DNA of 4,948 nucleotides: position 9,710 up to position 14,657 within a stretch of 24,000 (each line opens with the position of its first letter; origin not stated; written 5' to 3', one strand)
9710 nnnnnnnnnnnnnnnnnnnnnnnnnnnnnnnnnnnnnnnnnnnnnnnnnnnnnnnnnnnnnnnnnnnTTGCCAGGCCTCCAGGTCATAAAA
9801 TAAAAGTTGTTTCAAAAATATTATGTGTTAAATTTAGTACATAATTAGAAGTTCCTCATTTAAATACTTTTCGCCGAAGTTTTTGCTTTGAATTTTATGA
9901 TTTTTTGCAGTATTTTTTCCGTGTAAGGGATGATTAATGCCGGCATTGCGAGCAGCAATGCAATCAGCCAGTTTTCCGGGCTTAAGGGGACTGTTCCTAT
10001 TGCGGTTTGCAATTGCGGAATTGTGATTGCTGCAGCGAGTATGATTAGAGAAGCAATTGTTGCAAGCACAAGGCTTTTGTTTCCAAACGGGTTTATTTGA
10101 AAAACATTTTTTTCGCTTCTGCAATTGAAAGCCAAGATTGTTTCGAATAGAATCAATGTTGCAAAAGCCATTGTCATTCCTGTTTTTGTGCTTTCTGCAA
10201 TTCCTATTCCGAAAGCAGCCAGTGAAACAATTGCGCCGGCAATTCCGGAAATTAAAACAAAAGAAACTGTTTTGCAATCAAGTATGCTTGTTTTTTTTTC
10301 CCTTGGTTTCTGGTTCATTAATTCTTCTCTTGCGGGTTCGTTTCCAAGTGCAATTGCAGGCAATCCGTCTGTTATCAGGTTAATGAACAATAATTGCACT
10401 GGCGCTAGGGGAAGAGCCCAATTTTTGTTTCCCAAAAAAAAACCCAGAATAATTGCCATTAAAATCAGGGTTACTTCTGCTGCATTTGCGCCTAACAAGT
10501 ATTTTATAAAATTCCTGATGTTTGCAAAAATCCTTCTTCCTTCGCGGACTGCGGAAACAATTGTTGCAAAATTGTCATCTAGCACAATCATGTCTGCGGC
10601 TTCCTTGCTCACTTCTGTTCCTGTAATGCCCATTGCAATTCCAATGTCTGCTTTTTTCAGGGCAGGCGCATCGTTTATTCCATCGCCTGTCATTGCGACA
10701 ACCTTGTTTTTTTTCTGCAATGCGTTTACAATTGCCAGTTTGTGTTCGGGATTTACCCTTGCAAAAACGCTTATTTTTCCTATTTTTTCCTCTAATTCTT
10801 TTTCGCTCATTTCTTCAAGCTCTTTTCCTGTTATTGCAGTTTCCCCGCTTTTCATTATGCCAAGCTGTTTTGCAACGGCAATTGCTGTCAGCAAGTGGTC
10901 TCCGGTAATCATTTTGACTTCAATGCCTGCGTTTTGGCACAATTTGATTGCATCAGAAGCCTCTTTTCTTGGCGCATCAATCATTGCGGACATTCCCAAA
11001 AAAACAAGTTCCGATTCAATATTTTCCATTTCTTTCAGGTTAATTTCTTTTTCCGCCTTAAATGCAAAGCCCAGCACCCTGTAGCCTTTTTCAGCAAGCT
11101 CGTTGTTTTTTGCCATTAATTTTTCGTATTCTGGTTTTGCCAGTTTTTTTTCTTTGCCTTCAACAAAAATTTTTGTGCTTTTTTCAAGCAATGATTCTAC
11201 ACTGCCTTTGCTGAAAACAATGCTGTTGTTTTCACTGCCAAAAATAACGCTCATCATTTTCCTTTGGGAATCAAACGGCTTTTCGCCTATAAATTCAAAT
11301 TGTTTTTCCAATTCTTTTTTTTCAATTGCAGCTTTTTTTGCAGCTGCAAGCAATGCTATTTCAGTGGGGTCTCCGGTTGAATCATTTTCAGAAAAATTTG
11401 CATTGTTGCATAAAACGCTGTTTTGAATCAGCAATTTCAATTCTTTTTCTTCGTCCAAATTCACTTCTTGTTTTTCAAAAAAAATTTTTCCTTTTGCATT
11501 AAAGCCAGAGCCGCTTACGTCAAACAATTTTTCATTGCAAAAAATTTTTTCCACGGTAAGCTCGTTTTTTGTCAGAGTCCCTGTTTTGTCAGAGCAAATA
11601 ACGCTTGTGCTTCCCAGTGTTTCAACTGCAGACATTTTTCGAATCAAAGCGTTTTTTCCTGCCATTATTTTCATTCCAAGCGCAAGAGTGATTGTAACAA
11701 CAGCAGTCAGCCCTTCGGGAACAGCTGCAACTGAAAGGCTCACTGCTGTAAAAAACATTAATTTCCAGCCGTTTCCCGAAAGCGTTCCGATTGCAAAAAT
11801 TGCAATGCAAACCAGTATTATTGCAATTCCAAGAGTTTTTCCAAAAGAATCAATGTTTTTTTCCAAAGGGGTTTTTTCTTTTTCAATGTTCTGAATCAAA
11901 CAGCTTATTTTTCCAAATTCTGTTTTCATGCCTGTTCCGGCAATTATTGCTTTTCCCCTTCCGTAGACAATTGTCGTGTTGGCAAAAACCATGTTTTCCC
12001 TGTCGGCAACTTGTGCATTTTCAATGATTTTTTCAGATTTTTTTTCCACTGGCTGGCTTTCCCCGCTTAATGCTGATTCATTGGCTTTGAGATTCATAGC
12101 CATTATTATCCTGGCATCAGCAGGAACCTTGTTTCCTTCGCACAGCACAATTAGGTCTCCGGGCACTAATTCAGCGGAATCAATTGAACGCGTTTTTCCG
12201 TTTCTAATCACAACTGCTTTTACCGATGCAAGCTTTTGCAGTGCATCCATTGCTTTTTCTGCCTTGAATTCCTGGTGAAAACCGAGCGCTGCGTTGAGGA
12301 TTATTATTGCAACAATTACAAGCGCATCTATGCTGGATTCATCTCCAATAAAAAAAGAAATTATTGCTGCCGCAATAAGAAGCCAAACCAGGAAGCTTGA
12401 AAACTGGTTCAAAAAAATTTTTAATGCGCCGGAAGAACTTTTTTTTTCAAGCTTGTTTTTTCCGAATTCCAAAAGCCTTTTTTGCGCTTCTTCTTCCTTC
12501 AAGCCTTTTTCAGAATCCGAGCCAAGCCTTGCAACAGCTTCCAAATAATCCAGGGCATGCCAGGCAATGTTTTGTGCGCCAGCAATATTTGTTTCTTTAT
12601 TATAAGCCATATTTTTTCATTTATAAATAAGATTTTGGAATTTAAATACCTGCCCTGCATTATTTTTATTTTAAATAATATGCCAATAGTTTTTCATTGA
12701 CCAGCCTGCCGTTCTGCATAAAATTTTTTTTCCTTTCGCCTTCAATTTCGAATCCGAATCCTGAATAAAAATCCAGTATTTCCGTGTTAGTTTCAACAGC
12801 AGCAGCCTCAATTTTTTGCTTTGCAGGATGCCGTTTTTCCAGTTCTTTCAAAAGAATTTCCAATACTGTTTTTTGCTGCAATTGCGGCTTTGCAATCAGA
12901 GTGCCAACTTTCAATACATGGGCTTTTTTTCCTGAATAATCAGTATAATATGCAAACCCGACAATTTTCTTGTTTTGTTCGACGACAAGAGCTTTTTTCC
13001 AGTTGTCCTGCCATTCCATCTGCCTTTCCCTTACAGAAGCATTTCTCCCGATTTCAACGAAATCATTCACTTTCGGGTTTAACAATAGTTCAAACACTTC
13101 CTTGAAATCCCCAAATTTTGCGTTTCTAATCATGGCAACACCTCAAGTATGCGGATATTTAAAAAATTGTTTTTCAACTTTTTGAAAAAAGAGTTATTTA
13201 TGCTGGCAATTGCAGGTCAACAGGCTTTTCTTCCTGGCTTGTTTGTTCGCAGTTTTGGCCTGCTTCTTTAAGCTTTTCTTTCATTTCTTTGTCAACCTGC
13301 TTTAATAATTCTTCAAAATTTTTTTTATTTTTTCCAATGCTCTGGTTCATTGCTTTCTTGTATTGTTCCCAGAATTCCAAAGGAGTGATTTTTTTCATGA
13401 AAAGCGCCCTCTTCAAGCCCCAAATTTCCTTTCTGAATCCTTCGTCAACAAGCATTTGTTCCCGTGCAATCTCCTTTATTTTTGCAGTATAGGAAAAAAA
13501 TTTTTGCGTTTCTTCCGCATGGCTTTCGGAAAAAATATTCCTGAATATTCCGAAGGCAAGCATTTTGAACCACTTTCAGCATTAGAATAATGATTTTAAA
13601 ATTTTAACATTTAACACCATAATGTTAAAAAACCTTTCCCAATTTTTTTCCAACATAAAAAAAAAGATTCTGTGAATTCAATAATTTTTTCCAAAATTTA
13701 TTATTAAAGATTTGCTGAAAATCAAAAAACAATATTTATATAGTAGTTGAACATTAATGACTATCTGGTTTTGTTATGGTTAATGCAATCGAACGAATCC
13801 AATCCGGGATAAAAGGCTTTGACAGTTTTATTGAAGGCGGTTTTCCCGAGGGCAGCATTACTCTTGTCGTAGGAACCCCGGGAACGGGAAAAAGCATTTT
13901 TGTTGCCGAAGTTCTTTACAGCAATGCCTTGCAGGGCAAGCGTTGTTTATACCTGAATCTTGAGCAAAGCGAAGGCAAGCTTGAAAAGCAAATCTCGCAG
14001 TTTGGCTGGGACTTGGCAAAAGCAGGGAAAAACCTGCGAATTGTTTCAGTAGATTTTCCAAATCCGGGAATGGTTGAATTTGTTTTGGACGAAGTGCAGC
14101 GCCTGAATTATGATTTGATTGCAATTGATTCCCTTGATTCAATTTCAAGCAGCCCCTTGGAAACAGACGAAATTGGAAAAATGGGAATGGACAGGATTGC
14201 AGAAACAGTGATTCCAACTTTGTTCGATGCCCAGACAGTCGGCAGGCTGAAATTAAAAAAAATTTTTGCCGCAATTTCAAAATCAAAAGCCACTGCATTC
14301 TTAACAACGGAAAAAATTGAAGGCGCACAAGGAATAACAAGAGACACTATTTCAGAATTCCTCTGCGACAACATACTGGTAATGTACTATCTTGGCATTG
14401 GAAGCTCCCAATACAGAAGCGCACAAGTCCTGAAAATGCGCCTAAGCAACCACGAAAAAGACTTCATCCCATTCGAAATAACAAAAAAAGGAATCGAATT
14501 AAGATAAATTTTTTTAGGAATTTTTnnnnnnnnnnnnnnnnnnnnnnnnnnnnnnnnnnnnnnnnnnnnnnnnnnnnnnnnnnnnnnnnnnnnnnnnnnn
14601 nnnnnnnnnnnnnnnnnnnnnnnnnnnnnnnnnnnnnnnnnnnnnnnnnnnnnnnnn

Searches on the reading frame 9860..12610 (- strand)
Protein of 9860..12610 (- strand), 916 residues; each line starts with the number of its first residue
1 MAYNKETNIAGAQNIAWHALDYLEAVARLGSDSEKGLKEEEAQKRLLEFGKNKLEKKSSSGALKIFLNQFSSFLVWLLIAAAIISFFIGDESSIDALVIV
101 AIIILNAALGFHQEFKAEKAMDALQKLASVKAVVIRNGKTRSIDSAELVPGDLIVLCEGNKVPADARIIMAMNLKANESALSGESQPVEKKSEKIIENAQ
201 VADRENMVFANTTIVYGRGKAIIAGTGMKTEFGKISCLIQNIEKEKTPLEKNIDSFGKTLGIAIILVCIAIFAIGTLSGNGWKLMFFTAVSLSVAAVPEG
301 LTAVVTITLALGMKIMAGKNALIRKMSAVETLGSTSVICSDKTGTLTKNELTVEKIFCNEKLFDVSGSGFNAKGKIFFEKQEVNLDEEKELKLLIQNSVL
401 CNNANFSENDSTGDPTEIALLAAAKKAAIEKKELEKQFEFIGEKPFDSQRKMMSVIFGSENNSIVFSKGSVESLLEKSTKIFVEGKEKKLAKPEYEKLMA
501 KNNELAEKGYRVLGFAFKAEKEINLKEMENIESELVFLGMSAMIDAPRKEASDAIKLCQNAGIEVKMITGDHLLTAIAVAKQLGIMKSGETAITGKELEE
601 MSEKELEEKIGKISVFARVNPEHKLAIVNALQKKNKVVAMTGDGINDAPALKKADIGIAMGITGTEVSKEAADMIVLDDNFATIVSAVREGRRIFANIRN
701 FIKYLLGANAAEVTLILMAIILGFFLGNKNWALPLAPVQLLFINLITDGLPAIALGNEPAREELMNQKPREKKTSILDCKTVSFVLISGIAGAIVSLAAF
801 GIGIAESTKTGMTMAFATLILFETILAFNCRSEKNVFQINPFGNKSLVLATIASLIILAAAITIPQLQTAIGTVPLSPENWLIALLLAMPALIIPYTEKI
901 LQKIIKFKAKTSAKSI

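Call 6: search_protein_families(library=pfam, proteins=[window:9860-12610:-], max_evalue=0.01)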
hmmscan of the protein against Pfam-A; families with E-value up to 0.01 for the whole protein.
window:9860-12610:- (916 aa): 6 families
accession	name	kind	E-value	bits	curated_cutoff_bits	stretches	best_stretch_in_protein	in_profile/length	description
PF00122.25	E1-E2_ATPase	-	3.9e-49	167.1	28.1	1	127-318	2-180/181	E1-E2 ATPase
PF00689.26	Cation_ATPase_C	-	1.3e-45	155.7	27.3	1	733-900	2-174/175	Cation transporting ATPase, C-terminus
PF00690.31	Cation_ATPase_N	-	1.7e-20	72.9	20.4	1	17-85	1-69/69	Cation transporter/ATPase, N-terminus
PF13246.12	Cation_ATPase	-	6.2e-20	71.5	21.7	1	399-481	1-91/91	Cation transport ATPase (P-type)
PF00702.32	Hydrolase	-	1.1e-17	65.6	26.4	1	337-655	3-191/191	haloacid dehalogenase-like hydrolase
PF08282.18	Hydrolase_3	-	0.00053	20.2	20.9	1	627-682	195-249/255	haloacid dehalogenase-like hydrolase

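Call 47: search_protein_families(library=ncbifam, proteins=[window:9860-12610:-], max_evalue=0.001)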
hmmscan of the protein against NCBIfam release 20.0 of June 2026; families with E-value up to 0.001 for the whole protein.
window:9860-12610:- (916 aa): 23 families
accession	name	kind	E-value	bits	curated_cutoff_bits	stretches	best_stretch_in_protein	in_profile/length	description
TIGR01522.1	ATPase-IIA2_Ca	equivalog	1.7e-208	694.4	798.3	1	22-902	9-850/854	calcium-transporting P-type ATPase, PMR1-type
TIGR01116.1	ATPase-IIA1_Ca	equivalog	3.7e-197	657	703.4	1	67-898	2-794/799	calcium-translocating P-type ATPase, SERCA-type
TIGR01523.1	ATPase-IID_K-Na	equivalog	8.5e-158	526.8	645.05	2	261-802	275-856/997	potassium/sodium efflux P-type ATPase, fungal-type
TIGR01106.1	ATPase-IIC_X-K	subfamily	8.5e-150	500.6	946.1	2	14-590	14-612/997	Na,H/K antiporter P-type ATPase subunit alpha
TIGR01517.1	ATPase-IIB_Ca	equivalog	4.7e-140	468.4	507.05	1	26-895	45-873/882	calcium-translocating P-type ATPase, PMCA-type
TIGR01647.1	ATPase-IIIA_H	equivalog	5.9e-131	438.1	615.5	2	36-360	1-311/755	plasma-membrane proton-efflux P-type ATPase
TIGR01524.1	ATPase-IIIB_Mg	equivalog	7.3e-120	401.3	610.75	2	24-356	21-357/867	magnesium-translocating P-type ATPase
NF011702.0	PRK15122.1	subfamily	6.5e-106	355.3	975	1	16-889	29-888/907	magnesium-translocating P-type ATPase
TIGR01494.1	ATPase_P-type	subfamily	3.1e-93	312.8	62.3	3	98-360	1-236/478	HAD-IC family P-type ATPase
TIGR01657.1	P-ATPase-V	hypoth_equivalog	1.2e-75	254.8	618.25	2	33-602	136-714/1055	ATP13A2 family polyamine export P-type ATPase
TIGR01525.1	ATPase-IB_hvy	subfamily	2.4e-69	234.7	346.25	3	77-358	4-271/560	heavy metal translocating P-type ATPase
TIGR01512.1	ATPase-IB2_Cd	subfamily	6.4e-56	190.1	313.5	3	77-359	4-258/494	cadmium family heavy metal-translocating P-type ATPase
NF008262.1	PRK11033.1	equivalog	4.8e-51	174.1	1005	3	77-360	181-450/731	zinc/cadmium/mercury/lead-transporting ATPase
TIGR01511.1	ATPase-IB1_Cu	subfamily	1.6e-50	172.5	397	3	95-357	45-283/542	copper-translocating P-type ATPase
NF033775.1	P_type_ZntA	exception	3.8e-44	151.1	1240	2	77-360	186-455/732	Zn(II)/Cd(II)/Pb(II) translocating P-type ATPase ZntA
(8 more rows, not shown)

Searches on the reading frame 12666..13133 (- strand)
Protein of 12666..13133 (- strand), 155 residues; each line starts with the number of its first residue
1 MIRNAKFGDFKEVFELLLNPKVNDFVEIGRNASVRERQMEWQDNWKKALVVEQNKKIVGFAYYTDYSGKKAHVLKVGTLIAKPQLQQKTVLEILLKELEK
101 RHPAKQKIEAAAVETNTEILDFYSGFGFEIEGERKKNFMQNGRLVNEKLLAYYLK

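Call 7: search_protein_families(library=pfam, proteins=[window:12666-13133:-], max_evalue=0.01)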
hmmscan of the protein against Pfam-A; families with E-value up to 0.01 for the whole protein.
window:12666-13133:- (155 aa): 5 families
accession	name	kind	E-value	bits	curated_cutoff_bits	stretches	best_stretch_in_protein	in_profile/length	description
PF00583.31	Acetyltransf_1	-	8.1e-07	29.8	20.7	1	35-128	22-116/116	Acetyltransferase (GNAT) family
PF13420.13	Acetyltransf_4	-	2.8e-05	24.6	24.3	1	3-145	2-151/155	Acetyltransferase (GNAT) domain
PF13508.13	Acetyltransf_7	-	3.9e-05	24.4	27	1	47-129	4-83/84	Acetyltransferase (GNAT) domain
PF13673.13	Acetyltransf_10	-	5.3e-05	23.6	23.6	1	27-134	15-113/128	Acetyltransferase (GNAT) domain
PF01233.25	NMT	-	0.0068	16.7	25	0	39-107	70-142/160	Myristoyl-CoA:protein N-myristoyltransferase, N-terminal domain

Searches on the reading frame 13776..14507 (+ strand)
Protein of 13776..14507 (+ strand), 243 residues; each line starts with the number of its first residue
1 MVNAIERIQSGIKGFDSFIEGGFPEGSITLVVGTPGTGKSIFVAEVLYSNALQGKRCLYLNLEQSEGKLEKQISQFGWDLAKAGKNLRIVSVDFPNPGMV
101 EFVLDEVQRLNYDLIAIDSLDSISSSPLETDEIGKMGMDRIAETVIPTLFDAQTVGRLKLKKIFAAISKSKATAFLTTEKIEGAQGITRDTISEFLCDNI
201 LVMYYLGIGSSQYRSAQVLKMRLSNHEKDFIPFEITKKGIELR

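Call 7: search_protein_families(library=pfam, proteins=[window:13776-14507:+], max_evalue=0.01)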
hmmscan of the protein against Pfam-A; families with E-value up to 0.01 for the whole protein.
window:13776-14507:+ (243 aa): 8 families
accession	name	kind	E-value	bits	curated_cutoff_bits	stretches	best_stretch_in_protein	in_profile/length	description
PF06745.19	ATPase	-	1e-42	146.6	26.6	1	8-241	1-225/231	KaiC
PF13481.12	AAA_25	-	1e-09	38.7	27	1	15-126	22-158/195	AAA domain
PF13173.12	AAA_14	-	0.00031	21.2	27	1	27-111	3-75/129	AAA domain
PF03796.21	DnaB_C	-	0.00041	20.2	27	1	8-72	2-66/255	DnaB-like helicase C terminal domain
PF13401.12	AAA_22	-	0.0012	19.5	27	1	27-124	6-97/130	AAA domain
PF00004.35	AAA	-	0.004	18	21.2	0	30-143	2-86/131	ATPase family associated with various cellular activities (AAA)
PF13479.12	AAA_24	-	0.0078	16.5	27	0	30-123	6-76/195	AAA domain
PF12846.13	AAA_10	-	0.0083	15.6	27.5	1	23-75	18-70/362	AAA-like domain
